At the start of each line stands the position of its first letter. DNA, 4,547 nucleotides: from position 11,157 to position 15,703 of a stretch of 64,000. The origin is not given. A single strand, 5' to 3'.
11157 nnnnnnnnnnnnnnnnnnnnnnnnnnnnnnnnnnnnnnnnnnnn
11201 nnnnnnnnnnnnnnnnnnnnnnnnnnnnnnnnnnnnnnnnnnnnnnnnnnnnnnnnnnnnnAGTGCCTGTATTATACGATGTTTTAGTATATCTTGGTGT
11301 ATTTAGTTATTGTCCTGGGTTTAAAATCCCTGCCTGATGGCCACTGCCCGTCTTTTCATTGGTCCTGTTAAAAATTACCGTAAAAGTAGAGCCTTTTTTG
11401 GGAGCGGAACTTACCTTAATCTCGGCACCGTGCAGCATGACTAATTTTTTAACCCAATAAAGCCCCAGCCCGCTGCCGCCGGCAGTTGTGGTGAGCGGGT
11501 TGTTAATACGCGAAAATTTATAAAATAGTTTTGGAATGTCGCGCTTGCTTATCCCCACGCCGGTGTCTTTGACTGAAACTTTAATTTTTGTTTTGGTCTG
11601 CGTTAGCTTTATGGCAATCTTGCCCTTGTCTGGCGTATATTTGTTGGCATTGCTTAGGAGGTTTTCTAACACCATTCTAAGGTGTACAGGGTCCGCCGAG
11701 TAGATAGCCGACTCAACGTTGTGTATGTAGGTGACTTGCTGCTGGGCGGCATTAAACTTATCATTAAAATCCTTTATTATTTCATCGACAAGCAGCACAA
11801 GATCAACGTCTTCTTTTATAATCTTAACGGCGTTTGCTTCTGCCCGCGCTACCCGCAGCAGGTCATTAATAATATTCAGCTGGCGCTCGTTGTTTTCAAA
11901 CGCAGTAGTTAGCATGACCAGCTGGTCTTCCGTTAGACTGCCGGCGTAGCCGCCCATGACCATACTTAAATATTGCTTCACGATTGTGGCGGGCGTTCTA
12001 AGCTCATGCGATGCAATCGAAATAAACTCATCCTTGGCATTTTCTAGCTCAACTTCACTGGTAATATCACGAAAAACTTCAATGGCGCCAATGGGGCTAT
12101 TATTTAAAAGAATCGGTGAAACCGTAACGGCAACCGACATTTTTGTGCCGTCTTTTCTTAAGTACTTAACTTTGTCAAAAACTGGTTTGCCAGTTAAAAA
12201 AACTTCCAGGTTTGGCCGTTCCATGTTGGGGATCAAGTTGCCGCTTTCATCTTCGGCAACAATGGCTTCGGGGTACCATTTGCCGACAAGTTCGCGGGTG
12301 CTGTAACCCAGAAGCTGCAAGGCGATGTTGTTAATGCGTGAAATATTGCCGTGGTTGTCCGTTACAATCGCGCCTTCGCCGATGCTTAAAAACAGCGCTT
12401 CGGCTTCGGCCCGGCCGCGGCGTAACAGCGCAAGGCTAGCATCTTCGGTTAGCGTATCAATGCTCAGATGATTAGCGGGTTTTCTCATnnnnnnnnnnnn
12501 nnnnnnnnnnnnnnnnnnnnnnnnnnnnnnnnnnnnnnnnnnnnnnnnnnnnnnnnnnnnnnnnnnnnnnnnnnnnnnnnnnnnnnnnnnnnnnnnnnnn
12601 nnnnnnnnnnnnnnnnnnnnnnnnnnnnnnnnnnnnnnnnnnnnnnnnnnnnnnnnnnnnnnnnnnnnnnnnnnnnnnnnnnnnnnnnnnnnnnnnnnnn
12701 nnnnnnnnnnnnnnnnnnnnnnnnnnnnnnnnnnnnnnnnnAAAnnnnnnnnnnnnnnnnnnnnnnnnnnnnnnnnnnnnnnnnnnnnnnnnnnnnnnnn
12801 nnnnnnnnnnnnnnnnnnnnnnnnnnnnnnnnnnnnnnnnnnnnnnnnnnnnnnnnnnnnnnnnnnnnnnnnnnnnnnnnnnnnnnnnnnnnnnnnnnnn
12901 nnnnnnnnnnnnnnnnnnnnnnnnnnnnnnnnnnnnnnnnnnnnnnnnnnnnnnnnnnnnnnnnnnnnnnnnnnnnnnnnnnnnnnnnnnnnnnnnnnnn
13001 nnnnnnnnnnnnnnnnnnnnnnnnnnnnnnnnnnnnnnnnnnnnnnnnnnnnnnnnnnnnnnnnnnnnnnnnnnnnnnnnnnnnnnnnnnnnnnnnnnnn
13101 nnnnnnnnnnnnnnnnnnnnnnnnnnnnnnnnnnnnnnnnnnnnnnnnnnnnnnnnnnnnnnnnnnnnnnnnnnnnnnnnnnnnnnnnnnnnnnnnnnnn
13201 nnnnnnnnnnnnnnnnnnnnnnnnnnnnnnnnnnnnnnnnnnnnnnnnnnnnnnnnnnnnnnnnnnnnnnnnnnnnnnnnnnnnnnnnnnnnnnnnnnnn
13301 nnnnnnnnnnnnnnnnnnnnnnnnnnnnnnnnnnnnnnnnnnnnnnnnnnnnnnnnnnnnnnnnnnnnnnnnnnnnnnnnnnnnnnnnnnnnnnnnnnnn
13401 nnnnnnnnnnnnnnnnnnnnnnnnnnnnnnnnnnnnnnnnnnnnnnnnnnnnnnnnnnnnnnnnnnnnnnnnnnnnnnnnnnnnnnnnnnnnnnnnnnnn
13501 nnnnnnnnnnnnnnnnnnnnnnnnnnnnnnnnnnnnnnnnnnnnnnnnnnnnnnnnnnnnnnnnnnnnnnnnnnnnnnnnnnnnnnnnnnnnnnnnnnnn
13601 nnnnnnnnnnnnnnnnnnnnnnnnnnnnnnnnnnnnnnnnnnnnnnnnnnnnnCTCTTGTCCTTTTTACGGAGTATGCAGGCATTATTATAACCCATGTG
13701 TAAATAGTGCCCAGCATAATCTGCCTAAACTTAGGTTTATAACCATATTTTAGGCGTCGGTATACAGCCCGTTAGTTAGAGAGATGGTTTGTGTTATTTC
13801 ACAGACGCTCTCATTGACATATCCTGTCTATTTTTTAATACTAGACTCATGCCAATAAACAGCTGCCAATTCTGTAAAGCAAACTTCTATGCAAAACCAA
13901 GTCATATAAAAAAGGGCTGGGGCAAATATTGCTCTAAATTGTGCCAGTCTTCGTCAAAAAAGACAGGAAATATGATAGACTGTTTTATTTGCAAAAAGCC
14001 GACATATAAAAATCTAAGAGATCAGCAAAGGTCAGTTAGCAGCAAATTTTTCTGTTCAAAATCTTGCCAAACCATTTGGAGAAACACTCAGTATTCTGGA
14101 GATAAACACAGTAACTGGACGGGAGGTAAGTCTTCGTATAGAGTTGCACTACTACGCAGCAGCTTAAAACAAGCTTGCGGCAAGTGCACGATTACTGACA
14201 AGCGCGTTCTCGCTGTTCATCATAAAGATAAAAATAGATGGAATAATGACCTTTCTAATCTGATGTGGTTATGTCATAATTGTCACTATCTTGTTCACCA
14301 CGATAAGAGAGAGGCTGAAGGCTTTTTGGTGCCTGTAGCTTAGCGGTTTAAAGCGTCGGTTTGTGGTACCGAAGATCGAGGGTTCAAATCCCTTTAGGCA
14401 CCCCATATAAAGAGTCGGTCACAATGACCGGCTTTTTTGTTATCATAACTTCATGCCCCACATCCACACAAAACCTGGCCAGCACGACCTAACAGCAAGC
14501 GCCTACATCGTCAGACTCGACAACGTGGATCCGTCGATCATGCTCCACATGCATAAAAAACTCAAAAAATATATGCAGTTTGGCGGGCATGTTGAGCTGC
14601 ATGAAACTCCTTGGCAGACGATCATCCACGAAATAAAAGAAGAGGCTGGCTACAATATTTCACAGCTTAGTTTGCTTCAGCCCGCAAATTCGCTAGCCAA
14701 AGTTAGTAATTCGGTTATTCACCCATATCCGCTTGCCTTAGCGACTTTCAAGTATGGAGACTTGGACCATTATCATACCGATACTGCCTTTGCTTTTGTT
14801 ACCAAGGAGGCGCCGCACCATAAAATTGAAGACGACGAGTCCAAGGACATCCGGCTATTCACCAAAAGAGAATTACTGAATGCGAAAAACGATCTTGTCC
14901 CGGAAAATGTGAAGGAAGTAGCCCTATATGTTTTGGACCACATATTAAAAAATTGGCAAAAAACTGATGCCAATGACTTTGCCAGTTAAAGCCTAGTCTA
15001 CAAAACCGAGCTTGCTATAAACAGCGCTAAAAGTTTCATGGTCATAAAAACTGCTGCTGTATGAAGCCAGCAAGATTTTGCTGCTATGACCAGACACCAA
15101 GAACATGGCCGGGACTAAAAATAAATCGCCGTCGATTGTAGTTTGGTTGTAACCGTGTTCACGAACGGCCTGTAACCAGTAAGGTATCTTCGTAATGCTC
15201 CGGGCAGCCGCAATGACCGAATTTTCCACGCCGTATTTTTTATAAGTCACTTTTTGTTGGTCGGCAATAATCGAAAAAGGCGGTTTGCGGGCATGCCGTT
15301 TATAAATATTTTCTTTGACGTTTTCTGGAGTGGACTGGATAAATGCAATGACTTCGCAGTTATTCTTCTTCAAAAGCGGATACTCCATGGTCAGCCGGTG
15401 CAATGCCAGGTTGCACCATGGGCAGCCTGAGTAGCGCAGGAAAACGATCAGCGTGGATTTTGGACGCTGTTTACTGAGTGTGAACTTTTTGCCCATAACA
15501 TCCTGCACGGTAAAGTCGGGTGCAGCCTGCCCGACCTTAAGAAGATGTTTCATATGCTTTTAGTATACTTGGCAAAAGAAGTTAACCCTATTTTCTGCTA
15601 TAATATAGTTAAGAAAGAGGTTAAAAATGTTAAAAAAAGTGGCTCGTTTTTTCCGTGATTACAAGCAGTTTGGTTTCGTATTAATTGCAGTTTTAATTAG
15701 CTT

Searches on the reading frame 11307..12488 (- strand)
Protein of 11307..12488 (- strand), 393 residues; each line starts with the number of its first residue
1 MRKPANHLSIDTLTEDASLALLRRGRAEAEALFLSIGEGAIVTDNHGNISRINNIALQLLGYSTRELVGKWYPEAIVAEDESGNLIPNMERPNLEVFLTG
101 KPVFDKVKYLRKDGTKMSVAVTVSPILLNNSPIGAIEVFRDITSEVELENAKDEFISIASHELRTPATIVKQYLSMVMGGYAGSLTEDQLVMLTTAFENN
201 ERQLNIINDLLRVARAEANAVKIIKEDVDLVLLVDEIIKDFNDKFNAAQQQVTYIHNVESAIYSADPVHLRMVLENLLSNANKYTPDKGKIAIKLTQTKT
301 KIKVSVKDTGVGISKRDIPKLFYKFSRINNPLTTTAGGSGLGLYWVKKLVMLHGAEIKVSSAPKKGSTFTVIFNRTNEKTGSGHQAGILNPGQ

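Call 55: search_protein_families(library=pfam, proteins=[window:11307-12488:-], max_evalue=0.001)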
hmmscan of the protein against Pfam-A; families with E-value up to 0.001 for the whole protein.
window:11307-12488:- (393 aa): 6 families
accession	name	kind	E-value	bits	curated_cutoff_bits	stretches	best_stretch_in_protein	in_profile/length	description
PF02518.31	HATPase_c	-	3.3e-27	95.6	26.4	1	266-374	2-108/111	Histidine kinase-, DNA gyrase B-, and HSP90-like ATPase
PF13426.13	PAS_9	-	1.5e-11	44.9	27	1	38-143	2-102/103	PAS domain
PF00512.31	HisKA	-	2.4e-11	43.9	26.9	1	151-218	1-65/66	His Kinase A (phospho-acceptor) domain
PF00989.32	PAS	-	1.1e-08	35.5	22.6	1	30-142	4-113/113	PAS fold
PF08448.16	PAS_4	-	2.3e-07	31.5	23.1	1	35-146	3-109/110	PAS fold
PF13581.12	HATPase_c_2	-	0.00074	20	27.4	0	273-350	35-109/127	Histidine kinase-like ATPase domain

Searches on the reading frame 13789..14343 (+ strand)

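Call 55: search_protein_families(library=pfam, proteins=[window:13789-14343:+], max_evalue=0.001)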
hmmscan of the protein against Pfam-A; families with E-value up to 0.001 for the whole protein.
window:13789-14343:+ (184 aa): 1 family
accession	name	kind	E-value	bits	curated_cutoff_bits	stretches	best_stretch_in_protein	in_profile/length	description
PF13392.12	HNH_3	-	4e-05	23.6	24.8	1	142-162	20-40/46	HNH endonuclease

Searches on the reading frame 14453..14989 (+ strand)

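Call 55: search_protein_families(library=pfam, proteins=[window:14453-14989:+], max_evalue=0.001)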
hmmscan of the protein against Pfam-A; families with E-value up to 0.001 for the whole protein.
window:14453-14989:+ (178 aa): 1 family
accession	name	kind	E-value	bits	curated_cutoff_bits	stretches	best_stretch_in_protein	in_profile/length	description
PF00293.34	NUDIX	-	8.4e-08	32.7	21.1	1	42-147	33-122/134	NUDIX domain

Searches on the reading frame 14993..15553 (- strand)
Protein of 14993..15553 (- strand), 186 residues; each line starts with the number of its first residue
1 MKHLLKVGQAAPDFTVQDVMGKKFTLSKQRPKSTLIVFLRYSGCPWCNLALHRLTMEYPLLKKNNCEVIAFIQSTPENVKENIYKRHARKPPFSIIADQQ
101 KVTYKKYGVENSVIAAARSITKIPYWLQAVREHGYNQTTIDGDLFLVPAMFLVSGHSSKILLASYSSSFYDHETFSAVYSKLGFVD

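Call 55: search_protein_families(library=pfam, proteins=[window:14993-15553:-], max_evalue=0.001)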
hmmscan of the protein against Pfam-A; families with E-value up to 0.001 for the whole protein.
window:14993-15553:- (186 aa): 3 families
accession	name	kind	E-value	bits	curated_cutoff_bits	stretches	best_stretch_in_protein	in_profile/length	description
PF00578.27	AhpC-TSA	-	2.7e-17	63.3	26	1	7-113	1-104/124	AhpC/TSA family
PF08534.16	Redoxin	-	5e-12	46.3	26.6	1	6-110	1-105/148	Redoxin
PF13911.12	AhpC-TSA_2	-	3.1e-05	24.8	27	1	53-161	1-107/114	AhpC/TSA antioxidant enzyme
